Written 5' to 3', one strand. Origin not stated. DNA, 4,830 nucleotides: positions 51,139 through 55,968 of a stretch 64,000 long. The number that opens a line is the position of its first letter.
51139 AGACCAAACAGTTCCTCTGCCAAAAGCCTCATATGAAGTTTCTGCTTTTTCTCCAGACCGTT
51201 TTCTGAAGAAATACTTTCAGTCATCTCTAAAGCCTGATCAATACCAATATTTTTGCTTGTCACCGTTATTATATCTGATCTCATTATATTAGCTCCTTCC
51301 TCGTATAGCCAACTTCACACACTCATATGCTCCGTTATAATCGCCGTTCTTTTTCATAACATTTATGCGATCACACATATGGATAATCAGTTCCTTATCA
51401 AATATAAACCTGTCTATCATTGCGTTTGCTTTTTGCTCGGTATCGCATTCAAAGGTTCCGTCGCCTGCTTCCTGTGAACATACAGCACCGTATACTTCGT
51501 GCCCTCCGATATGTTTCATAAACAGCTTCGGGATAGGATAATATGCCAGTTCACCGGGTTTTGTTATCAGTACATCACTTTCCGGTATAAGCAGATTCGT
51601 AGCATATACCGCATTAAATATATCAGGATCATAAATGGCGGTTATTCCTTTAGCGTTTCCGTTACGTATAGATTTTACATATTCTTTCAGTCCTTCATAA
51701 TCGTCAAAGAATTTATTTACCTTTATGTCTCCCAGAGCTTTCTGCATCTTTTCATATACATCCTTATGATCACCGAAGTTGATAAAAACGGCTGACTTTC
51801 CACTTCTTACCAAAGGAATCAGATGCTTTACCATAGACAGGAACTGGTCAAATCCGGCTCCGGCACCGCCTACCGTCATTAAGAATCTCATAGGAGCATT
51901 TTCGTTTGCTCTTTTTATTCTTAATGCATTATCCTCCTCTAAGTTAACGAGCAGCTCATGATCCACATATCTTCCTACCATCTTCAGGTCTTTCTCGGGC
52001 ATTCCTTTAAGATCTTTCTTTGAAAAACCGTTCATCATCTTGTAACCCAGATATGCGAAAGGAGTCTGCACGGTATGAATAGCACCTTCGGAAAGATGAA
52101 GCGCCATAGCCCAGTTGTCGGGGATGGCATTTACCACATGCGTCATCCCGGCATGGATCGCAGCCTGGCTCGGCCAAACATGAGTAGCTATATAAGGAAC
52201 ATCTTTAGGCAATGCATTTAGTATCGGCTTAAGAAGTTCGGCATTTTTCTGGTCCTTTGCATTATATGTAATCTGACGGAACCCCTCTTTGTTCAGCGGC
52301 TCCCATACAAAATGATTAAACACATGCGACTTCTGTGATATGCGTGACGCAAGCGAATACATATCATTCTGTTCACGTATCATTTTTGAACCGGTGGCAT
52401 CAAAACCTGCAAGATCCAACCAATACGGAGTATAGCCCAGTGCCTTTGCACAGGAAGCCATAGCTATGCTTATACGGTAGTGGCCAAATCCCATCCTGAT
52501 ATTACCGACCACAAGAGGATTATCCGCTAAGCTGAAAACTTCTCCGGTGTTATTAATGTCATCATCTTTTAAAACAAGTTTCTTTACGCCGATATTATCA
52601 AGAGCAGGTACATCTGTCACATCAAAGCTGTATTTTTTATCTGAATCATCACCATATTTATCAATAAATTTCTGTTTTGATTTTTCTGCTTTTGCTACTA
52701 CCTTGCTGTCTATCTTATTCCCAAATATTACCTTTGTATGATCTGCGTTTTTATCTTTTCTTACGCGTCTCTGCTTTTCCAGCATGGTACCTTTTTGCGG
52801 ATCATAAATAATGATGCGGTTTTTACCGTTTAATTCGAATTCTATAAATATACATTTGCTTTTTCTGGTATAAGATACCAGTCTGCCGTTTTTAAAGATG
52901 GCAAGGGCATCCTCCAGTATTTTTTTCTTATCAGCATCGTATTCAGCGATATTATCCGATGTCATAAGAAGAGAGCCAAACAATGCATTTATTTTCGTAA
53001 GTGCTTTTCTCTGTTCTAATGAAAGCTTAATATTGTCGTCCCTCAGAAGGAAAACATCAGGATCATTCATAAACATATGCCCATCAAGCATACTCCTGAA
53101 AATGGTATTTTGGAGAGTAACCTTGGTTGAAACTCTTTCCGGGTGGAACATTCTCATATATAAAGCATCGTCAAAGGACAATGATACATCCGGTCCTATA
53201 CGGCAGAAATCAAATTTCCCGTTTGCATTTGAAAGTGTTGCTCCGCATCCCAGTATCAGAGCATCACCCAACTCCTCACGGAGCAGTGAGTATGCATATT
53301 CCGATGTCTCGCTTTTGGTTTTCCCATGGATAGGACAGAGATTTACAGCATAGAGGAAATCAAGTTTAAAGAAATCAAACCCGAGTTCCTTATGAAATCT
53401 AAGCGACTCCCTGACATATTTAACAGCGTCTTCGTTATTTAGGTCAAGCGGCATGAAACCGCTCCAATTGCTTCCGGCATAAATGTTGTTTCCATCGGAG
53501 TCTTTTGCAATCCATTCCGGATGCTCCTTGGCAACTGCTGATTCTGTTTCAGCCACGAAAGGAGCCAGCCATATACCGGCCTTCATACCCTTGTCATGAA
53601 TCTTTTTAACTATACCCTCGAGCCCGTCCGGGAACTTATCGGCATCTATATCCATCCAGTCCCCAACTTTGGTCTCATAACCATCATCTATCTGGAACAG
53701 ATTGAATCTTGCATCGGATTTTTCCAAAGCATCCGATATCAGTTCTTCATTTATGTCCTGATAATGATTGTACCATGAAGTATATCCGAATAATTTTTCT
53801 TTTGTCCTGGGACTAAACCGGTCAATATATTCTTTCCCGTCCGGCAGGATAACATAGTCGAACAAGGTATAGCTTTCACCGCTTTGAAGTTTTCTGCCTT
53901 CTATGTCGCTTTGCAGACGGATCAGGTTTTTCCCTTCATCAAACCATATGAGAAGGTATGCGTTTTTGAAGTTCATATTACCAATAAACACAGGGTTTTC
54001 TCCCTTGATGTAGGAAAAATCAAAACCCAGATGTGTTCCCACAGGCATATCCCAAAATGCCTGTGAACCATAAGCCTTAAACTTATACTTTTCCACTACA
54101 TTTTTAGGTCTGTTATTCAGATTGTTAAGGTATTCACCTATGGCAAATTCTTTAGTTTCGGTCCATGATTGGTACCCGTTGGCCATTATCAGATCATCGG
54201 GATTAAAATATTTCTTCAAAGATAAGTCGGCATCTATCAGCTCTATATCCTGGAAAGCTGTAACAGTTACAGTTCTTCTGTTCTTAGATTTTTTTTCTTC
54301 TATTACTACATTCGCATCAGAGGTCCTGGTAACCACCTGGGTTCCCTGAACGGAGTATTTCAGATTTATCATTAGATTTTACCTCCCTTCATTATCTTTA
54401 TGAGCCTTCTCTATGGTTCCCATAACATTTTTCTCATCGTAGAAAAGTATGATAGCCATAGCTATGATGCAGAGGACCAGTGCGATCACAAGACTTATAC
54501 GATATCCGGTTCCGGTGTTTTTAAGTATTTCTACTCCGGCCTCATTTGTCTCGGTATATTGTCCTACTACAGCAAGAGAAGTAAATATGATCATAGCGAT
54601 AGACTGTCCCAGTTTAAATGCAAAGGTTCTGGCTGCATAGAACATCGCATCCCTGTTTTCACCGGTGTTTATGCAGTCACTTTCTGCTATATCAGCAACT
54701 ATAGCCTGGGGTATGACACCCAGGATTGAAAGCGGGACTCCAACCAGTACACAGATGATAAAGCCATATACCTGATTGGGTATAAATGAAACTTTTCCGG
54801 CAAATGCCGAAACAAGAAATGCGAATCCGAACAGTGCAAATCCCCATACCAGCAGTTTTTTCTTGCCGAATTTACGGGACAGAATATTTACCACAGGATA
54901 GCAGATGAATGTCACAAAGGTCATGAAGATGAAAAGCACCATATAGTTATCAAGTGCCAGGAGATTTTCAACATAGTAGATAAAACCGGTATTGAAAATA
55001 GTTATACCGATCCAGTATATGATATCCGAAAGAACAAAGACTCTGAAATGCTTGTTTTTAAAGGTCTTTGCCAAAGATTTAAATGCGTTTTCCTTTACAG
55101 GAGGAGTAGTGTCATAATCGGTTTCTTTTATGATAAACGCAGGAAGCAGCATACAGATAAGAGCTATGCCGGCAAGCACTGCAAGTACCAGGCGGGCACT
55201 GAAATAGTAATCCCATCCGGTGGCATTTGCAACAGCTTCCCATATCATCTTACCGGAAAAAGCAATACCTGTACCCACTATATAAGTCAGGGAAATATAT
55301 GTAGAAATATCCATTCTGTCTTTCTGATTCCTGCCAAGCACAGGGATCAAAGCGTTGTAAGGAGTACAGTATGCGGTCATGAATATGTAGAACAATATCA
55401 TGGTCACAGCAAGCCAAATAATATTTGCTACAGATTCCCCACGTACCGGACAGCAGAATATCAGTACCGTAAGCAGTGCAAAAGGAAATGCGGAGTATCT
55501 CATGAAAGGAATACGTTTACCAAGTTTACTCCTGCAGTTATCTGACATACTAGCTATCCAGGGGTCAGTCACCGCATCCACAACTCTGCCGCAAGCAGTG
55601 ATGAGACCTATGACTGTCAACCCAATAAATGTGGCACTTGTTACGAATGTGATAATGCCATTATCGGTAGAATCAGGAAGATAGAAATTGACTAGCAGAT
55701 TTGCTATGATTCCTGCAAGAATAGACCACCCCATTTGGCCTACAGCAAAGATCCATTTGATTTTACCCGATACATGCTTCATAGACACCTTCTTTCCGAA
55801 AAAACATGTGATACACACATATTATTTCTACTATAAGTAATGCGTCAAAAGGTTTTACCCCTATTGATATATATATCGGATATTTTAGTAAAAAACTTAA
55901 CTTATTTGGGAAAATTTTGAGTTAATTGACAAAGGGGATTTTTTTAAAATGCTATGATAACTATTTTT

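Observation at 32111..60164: Recurrent GTTAG-N6-CTAAC palindrome links 9 transcription units into a candidate metal regulon with DtxR-type half-sites but an expanded spacer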

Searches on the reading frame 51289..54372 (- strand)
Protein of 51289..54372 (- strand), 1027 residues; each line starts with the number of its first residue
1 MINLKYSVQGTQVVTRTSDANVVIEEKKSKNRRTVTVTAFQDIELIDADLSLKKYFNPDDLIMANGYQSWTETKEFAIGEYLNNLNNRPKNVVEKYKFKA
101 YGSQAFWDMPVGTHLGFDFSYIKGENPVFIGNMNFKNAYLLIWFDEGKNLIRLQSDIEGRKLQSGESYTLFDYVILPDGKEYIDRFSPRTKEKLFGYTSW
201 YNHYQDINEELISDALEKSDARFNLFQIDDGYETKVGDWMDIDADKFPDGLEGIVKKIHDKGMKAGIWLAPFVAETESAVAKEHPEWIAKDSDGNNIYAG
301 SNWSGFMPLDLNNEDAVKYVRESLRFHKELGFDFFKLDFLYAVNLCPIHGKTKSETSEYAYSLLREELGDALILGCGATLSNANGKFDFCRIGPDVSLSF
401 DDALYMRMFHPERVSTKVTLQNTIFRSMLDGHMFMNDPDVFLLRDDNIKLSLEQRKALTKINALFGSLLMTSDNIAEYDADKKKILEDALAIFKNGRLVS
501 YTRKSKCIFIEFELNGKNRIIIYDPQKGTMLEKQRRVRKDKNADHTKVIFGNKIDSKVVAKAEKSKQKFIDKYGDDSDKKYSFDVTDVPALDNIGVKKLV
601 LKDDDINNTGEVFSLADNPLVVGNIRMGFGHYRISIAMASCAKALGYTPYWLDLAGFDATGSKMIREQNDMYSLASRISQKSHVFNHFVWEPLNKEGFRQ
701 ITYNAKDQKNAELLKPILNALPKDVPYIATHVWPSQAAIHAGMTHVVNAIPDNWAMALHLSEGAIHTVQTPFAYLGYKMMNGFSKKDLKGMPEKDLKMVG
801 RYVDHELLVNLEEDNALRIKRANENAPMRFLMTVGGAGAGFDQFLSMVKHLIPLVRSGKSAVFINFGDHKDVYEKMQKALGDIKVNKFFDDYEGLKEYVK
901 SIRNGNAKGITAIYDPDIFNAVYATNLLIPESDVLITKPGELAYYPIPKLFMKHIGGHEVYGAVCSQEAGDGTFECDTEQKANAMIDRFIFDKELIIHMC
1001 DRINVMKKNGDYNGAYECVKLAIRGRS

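Call 7: search_protein_families(library=pfam, proteins=[window:51289-54372:-])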
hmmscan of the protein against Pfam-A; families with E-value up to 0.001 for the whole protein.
window:51289-54372:- (1027 aa): 5 families
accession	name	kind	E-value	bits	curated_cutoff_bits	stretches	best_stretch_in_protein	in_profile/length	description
PF22052.2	DUF6937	-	1.5e-107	358.6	27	1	548-779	1-228/228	Domain of unknown function (DUF6937)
PF22053.2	DUF6938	-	1.4e-85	287.1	27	1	791-1022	1-235/236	Domain of unknown function (DUF6938)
PF02065.24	Melibiase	-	5.1e-18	65.6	27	1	198-352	46-204/347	Melibiase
PF01055.32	Glyco_hydro_31_2nd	-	1.4e-11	44.7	23.5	1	195-354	9-170/328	Glycosyl hydrolases family 31 TIM-barrel domain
PF16499.11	Melibiase_2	-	3.5e-07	30.3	23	0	204-268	31-96/284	Alpha galactosidase A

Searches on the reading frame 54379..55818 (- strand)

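Call 6: search_protein_families(library=pfam, proteins=[window:54379-55818:-])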
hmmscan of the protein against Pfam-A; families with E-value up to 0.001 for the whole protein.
window:54379-55818:- (479 aa): 2 families
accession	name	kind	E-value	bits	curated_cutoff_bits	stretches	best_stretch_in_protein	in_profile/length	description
PF13347.12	MFS_2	-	2.7e-50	171.6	27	1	33-460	7-423/427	MFS/sugar transport protein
PF07690.21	MFS_1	-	7.2e-20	71.6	33.4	2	28-408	9-346/347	Major Facilitator Superfamily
